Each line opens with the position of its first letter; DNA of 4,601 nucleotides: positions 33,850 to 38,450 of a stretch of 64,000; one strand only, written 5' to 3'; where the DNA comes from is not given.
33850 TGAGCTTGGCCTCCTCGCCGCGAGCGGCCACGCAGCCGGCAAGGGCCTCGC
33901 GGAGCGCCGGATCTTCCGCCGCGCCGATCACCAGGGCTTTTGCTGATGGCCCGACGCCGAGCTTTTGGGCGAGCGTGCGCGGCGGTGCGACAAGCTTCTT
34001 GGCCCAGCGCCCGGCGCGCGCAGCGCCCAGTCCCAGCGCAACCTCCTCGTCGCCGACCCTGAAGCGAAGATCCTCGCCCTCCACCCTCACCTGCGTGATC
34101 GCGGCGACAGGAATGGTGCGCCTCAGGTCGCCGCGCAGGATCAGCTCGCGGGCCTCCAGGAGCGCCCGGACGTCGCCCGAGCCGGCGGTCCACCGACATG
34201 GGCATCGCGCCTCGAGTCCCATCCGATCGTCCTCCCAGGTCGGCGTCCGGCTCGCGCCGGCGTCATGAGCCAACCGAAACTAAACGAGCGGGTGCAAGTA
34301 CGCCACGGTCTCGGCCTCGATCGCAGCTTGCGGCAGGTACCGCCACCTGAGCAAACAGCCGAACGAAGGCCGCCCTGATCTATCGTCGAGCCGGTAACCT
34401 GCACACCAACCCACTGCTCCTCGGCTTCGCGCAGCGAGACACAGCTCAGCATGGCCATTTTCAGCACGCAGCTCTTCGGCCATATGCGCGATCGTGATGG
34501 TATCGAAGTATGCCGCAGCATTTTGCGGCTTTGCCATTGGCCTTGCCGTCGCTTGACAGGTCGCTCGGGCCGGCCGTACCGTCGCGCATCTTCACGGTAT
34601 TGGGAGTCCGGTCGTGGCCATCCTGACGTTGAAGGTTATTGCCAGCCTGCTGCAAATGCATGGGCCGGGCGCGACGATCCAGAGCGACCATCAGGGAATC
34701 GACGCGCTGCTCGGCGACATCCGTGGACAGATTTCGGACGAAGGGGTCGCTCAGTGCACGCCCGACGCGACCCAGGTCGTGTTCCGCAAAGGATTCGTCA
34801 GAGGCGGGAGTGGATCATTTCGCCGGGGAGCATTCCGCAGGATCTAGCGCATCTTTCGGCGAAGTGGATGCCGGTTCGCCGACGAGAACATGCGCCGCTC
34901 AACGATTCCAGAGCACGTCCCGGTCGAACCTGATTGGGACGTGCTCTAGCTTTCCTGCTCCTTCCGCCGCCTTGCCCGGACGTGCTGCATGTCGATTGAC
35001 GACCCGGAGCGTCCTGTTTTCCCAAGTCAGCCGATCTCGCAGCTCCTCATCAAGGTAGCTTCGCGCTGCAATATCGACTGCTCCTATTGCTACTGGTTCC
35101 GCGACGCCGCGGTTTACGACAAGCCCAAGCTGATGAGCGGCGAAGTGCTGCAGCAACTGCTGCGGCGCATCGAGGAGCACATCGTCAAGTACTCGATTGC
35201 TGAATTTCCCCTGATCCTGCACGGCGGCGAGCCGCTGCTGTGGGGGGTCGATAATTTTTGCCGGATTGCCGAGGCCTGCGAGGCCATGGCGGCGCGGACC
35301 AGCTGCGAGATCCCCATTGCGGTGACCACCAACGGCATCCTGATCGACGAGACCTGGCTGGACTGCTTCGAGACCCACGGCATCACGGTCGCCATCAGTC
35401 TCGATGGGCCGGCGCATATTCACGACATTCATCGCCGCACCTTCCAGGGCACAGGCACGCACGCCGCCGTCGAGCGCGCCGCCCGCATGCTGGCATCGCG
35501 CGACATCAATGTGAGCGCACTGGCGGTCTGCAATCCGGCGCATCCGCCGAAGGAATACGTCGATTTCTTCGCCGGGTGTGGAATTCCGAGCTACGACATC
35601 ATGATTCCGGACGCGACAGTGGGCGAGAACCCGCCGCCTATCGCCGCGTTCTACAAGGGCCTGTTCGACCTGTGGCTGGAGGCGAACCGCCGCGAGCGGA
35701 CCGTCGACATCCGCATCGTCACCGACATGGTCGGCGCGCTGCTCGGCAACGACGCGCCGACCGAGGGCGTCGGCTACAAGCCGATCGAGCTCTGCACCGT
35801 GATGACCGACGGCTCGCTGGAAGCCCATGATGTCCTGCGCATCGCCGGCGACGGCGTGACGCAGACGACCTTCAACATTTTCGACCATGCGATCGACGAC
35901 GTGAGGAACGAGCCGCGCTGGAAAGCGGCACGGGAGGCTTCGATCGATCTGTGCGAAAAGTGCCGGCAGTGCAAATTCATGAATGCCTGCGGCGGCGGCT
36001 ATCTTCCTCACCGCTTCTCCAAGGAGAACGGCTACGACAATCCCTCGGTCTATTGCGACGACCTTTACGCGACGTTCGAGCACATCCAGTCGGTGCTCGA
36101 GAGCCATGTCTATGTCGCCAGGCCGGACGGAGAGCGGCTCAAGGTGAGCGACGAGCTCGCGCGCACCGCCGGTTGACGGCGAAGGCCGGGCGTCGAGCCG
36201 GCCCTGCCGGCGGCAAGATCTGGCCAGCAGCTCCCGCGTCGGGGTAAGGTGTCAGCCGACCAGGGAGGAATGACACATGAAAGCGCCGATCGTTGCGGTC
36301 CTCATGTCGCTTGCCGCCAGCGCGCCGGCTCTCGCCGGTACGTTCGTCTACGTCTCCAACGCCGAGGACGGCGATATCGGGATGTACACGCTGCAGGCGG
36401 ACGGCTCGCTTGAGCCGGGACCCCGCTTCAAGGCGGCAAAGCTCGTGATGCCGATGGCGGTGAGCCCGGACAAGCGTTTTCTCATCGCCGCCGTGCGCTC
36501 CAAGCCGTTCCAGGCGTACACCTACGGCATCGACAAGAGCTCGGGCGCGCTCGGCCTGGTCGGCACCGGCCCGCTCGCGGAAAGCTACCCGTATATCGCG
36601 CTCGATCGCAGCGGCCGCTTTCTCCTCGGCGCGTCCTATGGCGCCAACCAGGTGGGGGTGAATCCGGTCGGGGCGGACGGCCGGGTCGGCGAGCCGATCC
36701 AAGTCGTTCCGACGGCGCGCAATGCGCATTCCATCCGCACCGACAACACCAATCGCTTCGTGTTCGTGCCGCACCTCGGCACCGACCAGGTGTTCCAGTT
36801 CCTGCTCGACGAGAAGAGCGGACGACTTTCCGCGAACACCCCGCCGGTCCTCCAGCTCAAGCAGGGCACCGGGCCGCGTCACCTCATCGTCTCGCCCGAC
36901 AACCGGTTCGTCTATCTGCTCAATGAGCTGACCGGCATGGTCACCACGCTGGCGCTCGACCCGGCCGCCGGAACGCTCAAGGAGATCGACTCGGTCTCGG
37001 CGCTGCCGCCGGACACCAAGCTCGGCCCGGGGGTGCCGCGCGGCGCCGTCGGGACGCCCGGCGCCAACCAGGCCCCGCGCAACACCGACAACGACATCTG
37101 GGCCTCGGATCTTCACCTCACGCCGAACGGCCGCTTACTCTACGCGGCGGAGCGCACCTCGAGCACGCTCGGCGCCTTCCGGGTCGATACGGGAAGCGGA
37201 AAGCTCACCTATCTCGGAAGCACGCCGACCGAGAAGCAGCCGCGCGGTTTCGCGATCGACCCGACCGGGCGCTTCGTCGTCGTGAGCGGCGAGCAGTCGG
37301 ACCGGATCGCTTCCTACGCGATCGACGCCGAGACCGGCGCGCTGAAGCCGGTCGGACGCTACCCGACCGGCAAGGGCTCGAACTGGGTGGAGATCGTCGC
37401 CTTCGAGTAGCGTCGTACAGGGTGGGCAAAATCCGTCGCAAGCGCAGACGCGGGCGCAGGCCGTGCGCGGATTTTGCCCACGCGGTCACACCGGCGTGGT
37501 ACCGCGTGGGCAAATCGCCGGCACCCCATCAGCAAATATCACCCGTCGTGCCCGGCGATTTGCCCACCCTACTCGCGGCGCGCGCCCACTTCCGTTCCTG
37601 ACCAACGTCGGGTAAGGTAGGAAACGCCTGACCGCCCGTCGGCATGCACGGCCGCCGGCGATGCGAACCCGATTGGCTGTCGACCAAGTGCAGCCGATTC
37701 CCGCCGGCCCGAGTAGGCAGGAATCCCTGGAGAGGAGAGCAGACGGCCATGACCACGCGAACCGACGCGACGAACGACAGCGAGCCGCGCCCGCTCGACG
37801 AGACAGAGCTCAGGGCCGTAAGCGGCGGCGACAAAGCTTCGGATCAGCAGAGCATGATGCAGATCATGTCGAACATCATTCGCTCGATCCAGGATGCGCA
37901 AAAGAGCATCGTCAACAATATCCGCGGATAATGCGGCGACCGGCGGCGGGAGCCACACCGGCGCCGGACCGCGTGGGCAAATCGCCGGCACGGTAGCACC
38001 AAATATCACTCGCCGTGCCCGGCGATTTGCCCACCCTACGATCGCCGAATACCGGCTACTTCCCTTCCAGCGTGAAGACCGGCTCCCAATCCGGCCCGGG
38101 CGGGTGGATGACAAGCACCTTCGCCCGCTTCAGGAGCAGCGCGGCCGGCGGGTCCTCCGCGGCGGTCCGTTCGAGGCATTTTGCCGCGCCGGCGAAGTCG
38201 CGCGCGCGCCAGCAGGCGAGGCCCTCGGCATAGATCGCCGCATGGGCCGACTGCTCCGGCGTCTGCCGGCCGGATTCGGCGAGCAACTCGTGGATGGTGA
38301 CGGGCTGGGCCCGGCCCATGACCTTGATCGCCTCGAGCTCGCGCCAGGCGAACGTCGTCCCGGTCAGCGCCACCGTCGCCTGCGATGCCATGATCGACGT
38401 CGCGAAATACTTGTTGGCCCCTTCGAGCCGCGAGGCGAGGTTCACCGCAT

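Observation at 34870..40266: Candidate RiPP-like or peptide-signalling locus: radical-SAM/SPASM maturase, secreted beta-propeller, GG-leader peptide boxed by palindromic elements, convergent CHASE2 cyclase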

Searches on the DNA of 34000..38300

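Call 65: search_rna_families(source=window, start=34000, end=38300, threshold=evalue, max_evalue=1)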
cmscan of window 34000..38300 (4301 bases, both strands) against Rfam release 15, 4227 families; matches with E-value up to 1: 5.
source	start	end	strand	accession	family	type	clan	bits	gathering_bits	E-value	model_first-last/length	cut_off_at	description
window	37460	37527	-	RF03819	mir-Ro6-3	Gene; miRNA;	-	30.9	79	0.037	1-72/72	no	mir-Ro6-3 microRNA precursor family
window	37460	37527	+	RF03819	mir-Ro6-3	Gene; miRNA;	-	29.8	79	0.066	1-72/72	no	mir-Ro6-3 microRNA precursor family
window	34837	35002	+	RF02600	BASRCI27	Gene; sRNA;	-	24.8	59.8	0.021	1-167/167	no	Brucella sRNA CI27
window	37589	37681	+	RF04317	aceE-II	Cis-reg;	-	17.4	100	0.23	75-175/190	no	aceE-II ncRNA motif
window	37338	37395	+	RF01119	sR32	Gene; snRNA; snoRNA; CD-box;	-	16.3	40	0.43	1-57/57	no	Small nucleolar RNA sR32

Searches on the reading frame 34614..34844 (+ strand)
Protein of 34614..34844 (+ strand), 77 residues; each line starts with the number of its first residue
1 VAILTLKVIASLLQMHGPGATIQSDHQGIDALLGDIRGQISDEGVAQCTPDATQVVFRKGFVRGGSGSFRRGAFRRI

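Call 26: search_protein_families(library=ncbifam, proteins=[window:34614-34844:+], max_evalue=1)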
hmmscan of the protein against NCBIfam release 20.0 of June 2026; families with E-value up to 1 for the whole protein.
seq(77 aa): 0 families

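Call 27: search_protein_families(library=pfam, proteins=[window:34614-34844:+], max_evalue=10)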
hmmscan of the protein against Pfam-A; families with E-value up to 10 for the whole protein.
seq(77 aa): 0 families
